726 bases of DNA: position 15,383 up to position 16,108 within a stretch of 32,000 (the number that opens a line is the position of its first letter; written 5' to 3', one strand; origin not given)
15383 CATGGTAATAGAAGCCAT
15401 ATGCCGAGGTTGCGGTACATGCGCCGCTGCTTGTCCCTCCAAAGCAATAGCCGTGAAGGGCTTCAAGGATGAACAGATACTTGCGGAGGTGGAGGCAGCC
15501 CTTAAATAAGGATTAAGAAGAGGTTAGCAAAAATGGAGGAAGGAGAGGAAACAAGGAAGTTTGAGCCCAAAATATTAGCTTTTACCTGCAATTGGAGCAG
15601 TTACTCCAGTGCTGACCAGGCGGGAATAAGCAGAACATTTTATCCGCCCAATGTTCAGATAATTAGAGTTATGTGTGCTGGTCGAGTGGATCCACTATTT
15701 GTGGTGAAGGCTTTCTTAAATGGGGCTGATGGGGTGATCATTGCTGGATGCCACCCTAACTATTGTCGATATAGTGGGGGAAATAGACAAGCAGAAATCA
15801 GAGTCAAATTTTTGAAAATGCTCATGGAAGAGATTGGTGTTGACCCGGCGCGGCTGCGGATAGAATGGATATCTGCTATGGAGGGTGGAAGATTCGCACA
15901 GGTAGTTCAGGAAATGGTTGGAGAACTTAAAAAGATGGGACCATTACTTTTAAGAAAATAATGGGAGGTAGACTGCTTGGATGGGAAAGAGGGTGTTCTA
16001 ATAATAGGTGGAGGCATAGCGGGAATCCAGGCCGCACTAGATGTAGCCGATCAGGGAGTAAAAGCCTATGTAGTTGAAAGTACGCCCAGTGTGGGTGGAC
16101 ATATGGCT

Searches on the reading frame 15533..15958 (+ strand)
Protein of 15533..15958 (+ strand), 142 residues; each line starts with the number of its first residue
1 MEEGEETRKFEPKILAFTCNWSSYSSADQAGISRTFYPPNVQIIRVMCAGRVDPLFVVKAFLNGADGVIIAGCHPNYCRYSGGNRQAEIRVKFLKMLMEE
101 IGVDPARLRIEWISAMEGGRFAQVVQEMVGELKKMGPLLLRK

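Call 5: search_protein_families(library=pfam, proteins=[window:15533-15958:+], max_evalue=0.1)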
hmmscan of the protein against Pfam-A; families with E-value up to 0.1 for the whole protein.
window:15533-15958:+ (142 aa): 1 family
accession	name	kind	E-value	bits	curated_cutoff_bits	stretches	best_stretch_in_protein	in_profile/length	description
PF02662.21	FlpD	-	9.2e-49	165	22.3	1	14-136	1-123/123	Methyl-viologen-reducing hydrogenase, delta subunit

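Call 6: search_protein_families(library=ncbifam, proteins=[window:15533-15958:+], max_evalue=0.1)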
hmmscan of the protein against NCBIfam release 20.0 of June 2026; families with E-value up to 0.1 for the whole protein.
window:15533-15958:+ (142 aa): 4 families
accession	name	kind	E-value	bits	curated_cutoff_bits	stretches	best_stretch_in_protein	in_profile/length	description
NF040770.1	hetero_SS_HdrA2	exception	8.5e-50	169.7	1100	1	5-137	641-773/777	CoB-CoM heterodisulfide reductase HdrA2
NF045873.1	F420_non_VhuD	exception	3.2e-36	124.4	215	1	11-140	1-130/132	F420-non-reducing hydrogenase iron-sulfur subunit VhuD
NF041891.1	hdrA_Methbact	equivalog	7.8e-13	47.5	1300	1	8-114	640-740/762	ferredoxin:CoB-CoM heterodisulfide reductase subunit HdrA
NF041778.1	hetero_SS_HdrA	equivalog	0.00025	19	1400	1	13-72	655-714/771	ferredoxin:CoB-CoM heterodisulfide reductase subunit HdrA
